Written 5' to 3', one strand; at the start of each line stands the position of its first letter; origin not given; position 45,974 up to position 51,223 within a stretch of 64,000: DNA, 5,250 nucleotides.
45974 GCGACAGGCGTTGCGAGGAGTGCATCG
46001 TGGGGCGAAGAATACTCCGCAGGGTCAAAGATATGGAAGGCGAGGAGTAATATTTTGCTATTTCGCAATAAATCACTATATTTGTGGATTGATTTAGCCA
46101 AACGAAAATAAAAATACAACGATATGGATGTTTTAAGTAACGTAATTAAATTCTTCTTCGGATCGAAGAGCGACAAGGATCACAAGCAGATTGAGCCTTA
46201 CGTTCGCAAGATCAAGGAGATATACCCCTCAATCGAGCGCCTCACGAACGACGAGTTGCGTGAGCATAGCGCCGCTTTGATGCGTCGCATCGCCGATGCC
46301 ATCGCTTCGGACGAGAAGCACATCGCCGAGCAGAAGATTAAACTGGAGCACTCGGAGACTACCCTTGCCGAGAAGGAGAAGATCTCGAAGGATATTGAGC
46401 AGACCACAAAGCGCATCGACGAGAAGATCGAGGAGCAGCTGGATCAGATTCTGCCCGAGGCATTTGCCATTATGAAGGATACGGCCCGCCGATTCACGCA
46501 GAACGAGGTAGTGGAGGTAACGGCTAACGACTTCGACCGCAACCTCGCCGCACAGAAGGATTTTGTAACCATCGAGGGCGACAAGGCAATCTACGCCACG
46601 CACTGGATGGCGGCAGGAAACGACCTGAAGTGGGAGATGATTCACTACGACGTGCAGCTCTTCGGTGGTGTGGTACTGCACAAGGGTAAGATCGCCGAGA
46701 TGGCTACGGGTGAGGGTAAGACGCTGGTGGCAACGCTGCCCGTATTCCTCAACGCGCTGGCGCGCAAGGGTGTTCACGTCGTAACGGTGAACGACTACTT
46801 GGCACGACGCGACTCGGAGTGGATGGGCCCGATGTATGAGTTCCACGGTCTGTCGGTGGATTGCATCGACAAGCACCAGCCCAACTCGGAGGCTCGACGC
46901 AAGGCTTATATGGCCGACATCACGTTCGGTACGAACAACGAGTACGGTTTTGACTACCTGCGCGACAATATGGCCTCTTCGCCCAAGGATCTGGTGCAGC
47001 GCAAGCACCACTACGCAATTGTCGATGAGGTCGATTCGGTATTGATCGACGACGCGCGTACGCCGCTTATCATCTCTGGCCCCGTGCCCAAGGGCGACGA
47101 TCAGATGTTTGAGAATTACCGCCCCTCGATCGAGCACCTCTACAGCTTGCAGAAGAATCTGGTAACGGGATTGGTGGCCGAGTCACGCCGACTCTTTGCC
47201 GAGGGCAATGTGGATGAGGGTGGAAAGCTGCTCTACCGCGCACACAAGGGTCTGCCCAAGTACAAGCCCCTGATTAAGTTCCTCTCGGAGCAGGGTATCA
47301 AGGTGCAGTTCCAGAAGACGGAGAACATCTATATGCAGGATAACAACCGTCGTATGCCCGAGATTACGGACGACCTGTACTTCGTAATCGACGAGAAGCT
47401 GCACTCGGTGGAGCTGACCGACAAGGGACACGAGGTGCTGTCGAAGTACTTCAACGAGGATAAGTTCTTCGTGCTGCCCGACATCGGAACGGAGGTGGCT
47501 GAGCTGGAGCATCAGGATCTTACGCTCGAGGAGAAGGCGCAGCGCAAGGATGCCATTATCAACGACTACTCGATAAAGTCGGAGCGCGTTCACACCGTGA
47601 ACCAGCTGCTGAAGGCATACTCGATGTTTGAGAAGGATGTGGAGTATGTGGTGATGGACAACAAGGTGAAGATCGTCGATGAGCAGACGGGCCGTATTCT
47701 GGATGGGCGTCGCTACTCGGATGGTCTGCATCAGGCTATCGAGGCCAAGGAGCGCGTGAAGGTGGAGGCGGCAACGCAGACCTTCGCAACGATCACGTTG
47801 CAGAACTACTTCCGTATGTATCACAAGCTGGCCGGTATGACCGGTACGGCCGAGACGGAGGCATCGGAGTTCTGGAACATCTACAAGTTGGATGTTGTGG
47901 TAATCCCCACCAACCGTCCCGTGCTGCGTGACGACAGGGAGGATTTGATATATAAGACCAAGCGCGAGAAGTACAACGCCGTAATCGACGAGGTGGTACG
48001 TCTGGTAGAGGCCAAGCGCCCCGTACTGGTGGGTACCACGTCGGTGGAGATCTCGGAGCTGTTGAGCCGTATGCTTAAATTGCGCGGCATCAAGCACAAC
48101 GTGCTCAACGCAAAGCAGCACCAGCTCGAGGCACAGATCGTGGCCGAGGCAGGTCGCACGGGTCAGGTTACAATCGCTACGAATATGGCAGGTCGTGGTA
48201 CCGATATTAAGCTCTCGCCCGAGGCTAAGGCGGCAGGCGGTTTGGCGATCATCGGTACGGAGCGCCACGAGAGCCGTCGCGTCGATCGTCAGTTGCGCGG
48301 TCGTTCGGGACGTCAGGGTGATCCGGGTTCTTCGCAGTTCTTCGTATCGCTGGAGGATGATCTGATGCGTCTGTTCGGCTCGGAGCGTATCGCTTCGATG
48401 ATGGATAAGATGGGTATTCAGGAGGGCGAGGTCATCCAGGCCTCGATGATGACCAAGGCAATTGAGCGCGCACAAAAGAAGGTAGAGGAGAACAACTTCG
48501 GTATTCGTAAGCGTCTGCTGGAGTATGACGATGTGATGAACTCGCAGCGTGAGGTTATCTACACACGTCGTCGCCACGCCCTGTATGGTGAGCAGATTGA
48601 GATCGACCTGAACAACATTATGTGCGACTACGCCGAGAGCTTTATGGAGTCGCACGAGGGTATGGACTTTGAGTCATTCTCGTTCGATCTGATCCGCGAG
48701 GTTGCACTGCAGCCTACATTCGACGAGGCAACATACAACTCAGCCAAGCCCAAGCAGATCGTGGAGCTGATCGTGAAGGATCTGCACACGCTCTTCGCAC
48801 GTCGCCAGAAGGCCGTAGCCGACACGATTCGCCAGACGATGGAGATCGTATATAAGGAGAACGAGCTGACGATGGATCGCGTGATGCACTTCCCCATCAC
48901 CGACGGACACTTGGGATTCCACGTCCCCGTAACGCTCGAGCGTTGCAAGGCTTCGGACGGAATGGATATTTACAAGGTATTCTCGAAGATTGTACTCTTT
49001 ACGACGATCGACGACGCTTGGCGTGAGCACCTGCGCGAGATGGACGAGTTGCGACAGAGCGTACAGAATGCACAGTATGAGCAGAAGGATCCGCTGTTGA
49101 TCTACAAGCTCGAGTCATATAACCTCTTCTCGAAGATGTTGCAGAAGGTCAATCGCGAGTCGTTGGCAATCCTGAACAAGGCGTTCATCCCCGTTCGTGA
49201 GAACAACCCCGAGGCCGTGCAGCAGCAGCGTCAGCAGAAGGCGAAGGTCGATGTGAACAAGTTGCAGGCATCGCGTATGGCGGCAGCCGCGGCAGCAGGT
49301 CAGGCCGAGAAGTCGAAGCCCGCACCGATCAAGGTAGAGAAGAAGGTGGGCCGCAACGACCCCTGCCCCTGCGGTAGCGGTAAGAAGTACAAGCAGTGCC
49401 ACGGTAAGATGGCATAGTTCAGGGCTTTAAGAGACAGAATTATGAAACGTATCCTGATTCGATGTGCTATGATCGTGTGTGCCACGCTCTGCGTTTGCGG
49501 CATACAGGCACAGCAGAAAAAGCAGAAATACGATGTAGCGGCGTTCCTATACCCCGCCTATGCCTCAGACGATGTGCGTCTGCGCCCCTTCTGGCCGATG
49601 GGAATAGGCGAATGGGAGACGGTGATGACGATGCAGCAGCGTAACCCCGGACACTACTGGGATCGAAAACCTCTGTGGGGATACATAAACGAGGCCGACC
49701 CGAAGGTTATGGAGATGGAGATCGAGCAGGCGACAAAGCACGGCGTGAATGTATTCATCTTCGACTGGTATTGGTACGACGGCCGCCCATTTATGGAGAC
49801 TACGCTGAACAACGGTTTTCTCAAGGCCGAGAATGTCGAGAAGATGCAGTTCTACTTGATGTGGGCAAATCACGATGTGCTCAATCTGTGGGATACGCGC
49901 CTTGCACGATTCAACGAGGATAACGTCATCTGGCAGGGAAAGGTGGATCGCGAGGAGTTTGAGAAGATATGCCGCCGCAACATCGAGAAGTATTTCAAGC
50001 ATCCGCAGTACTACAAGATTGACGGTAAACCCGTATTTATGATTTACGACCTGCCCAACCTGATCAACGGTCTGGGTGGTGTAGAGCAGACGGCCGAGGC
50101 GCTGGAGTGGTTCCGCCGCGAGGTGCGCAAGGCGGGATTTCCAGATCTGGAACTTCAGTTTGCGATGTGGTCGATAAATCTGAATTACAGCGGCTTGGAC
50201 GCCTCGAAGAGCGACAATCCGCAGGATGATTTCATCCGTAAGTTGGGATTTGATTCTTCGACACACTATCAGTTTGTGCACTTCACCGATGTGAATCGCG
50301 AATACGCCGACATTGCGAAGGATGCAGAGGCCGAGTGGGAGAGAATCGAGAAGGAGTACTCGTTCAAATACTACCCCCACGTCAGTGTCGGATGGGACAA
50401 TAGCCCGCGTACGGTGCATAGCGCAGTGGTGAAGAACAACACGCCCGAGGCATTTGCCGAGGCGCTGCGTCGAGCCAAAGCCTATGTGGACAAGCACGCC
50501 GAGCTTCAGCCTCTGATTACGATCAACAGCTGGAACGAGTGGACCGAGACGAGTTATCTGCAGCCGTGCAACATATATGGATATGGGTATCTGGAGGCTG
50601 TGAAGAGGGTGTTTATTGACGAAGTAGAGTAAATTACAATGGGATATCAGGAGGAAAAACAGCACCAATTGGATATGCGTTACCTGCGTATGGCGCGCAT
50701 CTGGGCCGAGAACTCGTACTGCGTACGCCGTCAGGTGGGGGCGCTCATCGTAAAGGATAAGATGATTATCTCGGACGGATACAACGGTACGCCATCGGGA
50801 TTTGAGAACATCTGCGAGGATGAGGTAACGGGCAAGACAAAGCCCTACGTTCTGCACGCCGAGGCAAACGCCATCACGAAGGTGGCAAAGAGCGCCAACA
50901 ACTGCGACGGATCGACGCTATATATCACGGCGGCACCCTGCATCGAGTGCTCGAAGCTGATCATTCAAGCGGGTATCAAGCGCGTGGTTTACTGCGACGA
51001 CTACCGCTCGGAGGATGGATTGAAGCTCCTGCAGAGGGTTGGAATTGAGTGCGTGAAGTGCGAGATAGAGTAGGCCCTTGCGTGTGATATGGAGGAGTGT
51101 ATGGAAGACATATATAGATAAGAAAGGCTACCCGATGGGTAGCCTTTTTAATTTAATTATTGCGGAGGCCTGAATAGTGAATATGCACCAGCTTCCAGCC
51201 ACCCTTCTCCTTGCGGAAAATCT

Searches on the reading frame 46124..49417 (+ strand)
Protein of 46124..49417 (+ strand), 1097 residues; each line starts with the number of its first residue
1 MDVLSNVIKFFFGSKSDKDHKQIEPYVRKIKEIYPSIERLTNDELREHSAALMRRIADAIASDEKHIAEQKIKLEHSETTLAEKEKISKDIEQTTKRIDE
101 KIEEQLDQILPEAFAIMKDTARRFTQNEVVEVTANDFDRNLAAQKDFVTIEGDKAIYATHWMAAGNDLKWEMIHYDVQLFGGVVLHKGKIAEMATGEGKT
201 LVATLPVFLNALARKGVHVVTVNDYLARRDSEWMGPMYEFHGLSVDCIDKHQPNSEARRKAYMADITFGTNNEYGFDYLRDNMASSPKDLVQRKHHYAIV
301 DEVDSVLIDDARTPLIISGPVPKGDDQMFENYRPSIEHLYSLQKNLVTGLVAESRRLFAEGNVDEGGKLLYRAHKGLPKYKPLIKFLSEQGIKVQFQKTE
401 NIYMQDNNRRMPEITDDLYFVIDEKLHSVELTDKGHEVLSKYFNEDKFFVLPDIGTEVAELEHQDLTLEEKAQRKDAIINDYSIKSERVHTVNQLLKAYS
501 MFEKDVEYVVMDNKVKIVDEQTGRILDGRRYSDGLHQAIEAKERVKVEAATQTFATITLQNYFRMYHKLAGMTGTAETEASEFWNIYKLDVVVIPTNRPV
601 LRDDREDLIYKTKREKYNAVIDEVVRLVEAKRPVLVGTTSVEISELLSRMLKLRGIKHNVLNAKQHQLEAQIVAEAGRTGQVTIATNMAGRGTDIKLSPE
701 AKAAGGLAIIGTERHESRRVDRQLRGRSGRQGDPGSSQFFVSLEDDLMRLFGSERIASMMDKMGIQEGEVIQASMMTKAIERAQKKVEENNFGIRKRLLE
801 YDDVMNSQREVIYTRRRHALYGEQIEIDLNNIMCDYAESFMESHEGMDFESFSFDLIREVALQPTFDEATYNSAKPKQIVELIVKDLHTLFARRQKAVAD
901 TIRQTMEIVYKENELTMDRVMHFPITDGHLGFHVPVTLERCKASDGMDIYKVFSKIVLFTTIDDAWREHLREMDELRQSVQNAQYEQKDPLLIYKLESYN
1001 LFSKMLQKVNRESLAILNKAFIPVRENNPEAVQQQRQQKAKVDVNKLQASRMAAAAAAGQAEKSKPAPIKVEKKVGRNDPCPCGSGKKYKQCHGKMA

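Call 4: search_protein_families(library=pfam, proteins=[window:46124-49417:+])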
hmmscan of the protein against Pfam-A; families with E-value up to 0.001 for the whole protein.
window:46124-49417:+ (1097 aa): 6 families
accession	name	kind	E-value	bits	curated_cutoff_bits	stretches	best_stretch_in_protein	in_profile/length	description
PF07517.20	SecA_DEAD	-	4.8e-109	364.5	24.6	1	10-584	3-290/290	SecA DEAD-like domain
PF21090.3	P-loop_SecA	-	1.6e-75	253.7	27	2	599-700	1-102/205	SecA P-loop domain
PF07516.18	SecA_SW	-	6.3e-53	180.3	26.7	1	770-1018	1-197/200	SecA Wing and Scaffold domain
PF01043.26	SecA_PP_bind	-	2.2e-30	105.9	23.5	1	399-540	2-110/110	SecA preprotein cross-linking domain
PF02810.21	SEC-C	-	2.9e-10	40.3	20.4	1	1077-1095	1-19/19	SEC-C motif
PF00270.35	DEAD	-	7.3e-05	23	26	1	190-308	18-131/167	DEAD/DEAH box helicase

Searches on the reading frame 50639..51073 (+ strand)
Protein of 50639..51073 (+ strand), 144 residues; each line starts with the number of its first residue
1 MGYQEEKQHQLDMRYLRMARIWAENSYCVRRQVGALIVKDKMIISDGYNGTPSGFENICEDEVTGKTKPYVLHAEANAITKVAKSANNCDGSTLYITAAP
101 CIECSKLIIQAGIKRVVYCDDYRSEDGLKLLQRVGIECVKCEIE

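Call 89: find_encoding_contigs(protein=window:50639-51073:+, flank=10000, max_places=4)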
Protein window:50639-51073:+ (144 aa): 23 contigs read that carry it; 4 places shown.
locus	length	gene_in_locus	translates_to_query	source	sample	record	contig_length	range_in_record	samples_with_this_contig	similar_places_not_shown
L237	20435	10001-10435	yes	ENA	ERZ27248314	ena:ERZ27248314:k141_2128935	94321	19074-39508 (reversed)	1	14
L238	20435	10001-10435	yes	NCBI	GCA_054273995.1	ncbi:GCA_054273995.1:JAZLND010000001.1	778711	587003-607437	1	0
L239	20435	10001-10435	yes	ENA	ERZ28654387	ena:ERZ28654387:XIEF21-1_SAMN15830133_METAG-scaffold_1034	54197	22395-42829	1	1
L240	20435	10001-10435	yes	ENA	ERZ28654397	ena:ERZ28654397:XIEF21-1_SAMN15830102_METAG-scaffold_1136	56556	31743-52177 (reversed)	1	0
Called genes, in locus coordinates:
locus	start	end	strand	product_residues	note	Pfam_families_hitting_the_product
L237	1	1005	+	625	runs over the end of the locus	PF00005:ABC_tran, PF02463:SMC_N (faint), PF01926:MMR_HSR1 (faint), PF13304:AAA_21 (faint), PF12848:ABC_tran_Xtn, PF00005:ABC_tran, PF16326:ABC_tran_CTD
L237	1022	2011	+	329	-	PF08885:GSCFA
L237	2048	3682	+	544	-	PF01663:Phosphodiest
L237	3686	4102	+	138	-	PF02657:SufE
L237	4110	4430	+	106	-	PF01883:FeS_assembly_P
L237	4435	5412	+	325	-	PF11013:DUF2851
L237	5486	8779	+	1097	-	PF07517:SecA_DEAD, PF01043:SecA_PP_bind, PF21090:P-loop_SecA, PF07516:SecA_SW, PF02810:SEC-C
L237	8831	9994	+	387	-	PF14307:Glyco_tran_WbsX, PF16317:Glyco_hydro_99 (faint)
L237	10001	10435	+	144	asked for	PF00383:dCMP_cyt_deam_1, PF14437:MafB19-deam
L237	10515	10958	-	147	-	PF13577:SnoaL_4, PF08332:CaMKII_AD, PF12680:SnoaL_2, PF13474:SnoaL_3, PF14534:DUF4440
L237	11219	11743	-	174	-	PF00436:SSB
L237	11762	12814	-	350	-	PF02606:LpxK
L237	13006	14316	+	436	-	PF19425:Csd3_N2, PF01551:Peptidase_M23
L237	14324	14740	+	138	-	PF01243:PNPOx_N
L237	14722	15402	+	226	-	PF01128:IspD, PF12804:NTP_transf_3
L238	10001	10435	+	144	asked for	PF00383:dCMP_cyt_deam_1, PF14437:MafB19-deam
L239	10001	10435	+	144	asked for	PF00383:dCMP_cyt_deam_1, PF14437:MafB19-deam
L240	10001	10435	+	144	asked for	PF00383:dCMP_cyt_deam_1, PF14437:MafB19-deam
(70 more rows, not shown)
